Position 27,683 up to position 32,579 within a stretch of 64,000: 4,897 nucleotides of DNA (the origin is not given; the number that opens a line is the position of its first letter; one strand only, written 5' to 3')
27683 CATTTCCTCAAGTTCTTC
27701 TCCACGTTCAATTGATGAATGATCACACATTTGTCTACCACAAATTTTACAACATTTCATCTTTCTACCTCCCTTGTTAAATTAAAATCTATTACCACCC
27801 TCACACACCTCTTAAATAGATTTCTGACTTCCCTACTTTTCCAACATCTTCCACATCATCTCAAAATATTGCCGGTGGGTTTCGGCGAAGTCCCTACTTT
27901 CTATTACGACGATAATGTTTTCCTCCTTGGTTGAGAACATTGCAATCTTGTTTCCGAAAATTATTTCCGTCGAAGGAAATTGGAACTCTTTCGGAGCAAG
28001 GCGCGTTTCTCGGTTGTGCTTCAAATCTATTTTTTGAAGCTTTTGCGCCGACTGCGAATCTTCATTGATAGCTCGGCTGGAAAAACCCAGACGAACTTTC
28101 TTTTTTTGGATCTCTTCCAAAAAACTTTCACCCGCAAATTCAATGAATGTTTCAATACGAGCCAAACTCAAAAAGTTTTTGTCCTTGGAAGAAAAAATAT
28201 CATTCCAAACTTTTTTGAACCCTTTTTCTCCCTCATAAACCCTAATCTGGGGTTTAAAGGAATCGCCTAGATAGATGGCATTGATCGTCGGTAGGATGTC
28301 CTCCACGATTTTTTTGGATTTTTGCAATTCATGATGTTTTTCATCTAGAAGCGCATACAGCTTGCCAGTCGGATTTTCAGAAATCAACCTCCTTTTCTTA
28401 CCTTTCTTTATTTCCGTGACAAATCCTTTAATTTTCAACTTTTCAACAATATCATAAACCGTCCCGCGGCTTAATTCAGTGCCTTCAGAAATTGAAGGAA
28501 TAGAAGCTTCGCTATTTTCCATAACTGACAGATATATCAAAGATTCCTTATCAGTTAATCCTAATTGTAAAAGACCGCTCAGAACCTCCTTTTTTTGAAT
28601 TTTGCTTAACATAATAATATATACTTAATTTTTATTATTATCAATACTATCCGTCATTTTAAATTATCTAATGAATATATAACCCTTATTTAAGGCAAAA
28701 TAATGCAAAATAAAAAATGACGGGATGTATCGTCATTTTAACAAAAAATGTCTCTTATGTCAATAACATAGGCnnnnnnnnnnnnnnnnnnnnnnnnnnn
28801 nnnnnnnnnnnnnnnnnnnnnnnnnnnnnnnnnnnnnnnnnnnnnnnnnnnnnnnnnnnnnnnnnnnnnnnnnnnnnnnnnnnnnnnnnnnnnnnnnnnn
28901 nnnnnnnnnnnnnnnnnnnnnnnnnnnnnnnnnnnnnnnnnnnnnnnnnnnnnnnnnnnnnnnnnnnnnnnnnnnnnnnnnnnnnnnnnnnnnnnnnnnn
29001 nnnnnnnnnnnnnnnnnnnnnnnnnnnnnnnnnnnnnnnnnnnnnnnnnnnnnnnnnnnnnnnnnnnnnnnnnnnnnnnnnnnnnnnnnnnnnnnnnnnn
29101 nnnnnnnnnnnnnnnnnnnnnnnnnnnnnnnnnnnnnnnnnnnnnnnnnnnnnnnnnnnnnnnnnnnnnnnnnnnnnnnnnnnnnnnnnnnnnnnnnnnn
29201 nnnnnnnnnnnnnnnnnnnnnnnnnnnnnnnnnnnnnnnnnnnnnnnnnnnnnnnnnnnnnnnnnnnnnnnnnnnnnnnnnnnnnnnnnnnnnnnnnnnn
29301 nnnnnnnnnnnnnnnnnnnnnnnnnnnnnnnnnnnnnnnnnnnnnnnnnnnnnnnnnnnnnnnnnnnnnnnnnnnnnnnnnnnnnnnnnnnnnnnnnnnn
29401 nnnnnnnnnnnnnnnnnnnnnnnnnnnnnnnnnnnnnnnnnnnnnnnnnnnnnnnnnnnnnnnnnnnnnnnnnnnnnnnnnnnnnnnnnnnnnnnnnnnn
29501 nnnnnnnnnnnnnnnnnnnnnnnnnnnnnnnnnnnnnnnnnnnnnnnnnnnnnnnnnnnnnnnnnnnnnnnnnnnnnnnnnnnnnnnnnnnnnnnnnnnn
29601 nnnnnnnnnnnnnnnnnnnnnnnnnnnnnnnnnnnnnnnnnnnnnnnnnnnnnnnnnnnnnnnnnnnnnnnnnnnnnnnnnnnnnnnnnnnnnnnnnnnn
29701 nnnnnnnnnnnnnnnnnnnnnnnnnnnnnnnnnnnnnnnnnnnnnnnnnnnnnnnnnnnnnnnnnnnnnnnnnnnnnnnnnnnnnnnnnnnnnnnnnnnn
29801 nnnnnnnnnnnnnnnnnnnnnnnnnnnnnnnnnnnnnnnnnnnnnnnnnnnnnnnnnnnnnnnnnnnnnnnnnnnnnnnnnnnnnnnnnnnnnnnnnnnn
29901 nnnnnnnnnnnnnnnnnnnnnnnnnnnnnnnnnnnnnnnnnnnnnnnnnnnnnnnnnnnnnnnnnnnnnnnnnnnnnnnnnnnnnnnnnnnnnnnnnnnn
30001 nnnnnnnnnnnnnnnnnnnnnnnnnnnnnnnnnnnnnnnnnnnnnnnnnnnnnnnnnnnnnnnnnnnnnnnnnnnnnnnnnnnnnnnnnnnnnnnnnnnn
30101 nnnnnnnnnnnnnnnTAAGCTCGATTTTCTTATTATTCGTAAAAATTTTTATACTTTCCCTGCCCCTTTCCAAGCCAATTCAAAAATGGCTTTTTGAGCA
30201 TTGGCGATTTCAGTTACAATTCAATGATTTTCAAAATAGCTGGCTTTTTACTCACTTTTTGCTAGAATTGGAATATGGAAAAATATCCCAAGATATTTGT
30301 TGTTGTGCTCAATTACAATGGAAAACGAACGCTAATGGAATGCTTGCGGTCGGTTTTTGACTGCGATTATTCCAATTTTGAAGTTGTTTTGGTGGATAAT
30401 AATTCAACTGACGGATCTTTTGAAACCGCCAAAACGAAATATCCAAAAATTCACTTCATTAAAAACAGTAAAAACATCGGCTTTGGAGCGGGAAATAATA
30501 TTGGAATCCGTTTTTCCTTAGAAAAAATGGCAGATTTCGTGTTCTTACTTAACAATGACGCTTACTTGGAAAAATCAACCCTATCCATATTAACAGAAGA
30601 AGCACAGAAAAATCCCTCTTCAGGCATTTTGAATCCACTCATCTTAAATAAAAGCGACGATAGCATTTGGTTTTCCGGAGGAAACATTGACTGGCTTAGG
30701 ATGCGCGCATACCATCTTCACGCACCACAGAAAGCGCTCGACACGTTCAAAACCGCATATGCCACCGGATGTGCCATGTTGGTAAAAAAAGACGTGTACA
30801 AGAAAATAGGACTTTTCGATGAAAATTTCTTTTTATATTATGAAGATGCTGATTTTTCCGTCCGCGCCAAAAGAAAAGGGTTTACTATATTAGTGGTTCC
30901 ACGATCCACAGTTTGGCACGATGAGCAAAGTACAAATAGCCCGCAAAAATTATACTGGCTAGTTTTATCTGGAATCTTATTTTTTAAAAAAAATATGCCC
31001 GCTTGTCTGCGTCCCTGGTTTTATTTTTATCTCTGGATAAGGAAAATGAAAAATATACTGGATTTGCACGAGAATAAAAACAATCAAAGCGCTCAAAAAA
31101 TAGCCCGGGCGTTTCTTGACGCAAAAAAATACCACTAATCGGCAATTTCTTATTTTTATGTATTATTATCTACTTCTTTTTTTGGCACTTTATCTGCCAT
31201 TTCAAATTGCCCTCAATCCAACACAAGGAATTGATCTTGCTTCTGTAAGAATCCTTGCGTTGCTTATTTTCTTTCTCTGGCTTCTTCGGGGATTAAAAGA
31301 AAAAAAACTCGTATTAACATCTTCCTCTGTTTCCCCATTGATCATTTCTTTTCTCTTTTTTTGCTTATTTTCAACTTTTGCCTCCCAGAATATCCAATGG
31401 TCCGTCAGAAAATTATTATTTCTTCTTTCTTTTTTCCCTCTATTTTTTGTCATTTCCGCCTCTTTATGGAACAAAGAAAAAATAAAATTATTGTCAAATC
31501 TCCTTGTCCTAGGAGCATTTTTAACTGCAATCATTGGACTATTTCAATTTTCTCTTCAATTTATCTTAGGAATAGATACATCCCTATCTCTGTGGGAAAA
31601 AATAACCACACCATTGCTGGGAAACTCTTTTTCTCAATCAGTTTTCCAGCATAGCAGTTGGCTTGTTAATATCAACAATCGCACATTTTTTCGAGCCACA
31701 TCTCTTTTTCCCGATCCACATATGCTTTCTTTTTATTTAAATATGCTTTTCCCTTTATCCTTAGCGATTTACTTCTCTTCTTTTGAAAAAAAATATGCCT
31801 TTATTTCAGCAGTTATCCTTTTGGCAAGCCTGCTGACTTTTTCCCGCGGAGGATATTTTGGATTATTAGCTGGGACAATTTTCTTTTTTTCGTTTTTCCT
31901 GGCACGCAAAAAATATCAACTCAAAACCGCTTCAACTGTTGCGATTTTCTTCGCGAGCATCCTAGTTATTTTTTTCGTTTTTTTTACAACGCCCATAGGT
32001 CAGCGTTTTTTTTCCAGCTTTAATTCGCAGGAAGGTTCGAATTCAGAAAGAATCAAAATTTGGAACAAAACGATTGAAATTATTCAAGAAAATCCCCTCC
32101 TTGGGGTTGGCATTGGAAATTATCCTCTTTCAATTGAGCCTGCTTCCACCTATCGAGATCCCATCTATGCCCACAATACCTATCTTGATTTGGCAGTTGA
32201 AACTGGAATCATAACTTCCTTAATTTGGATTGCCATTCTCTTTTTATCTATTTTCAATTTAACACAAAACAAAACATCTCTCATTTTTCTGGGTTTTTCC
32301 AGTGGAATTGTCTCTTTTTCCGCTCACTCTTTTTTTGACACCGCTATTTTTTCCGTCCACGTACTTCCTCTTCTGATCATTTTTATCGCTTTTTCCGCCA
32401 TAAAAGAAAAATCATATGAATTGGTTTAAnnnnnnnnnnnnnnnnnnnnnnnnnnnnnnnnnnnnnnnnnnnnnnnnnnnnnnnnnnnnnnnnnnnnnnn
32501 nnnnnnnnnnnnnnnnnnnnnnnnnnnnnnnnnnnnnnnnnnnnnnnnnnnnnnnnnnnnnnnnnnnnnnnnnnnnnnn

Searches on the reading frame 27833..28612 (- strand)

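Call 9: search_protein_families(library=pfam, proteins=[window:27833-28612:-], max_evalue=0.01)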
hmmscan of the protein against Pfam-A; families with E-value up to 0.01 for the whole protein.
window:27833-28612:- (259 aa): 3 families
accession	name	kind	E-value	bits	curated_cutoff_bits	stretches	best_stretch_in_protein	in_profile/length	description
PF01978.25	TrmB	-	7.4e-12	45.4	25.6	1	16-73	3-60/68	Sugar-specific transcriptional regulator TrmB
PF13412.12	HTH_24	-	0.0018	18.3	21.9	1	25-66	7-48/48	Winged helix-turn-helix DNA-binding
PF03551.20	PadR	-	0.0026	18.2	27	1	41-86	22-63/75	Transcriptional regulator PadR-like family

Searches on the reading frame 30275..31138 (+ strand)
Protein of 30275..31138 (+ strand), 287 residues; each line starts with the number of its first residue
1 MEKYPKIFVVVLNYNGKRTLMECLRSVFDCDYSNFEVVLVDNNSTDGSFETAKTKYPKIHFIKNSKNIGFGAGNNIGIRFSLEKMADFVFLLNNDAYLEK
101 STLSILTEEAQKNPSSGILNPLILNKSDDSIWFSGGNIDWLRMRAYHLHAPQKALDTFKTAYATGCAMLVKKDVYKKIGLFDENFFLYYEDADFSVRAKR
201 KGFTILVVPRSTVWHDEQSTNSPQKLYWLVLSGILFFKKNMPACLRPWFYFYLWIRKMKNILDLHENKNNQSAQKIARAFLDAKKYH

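Call 9: search_protein_families(library=pfam, proteins=[window:30275-31138:+], max_evalue=0.01)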
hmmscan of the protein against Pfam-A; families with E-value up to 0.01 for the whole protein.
window:30275-31138:+ (287 aa): 5 families
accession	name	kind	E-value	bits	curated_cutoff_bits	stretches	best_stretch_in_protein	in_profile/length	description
PF00535.33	Glycos_transf_2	-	2.7e-21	76.7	23.3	1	9-179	2-168/168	Glycosyl transferase family 2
PF13641.12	Glyco_tranf_2_3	-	5.6e-19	69.5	27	1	5-221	1-217/230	Glycosyltransferase like family 2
PF10111.15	Glyco_tranf_2_2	-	1.5e-06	28.3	27.3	1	10-204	3-205/276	Glycosyltransferase like family 2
PF13632.12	Glyco_trans_2_3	-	0.00022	21.6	27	1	164-220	73-128/198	Glycosyl transferase family group 2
PF02709.20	Glyco_transf_7C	-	0.004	17.2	23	1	163-210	19-67/78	N-terminal domain of galactosyltransferase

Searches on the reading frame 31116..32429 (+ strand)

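Call 9: search_protein_families(library=pfam, proteins=[window:31116-32429:+], max_evalue=0.01)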
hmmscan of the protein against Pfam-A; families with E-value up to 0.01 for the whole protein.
window:31116-32429:+ (437 aa): 1 family
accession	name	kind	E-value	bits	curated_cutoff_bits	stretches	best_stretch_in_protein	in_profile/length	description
PF04932.20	Wzy_C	-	3.8e-25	88.9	31.7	1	231-372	3-149/149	O-Antigen ligase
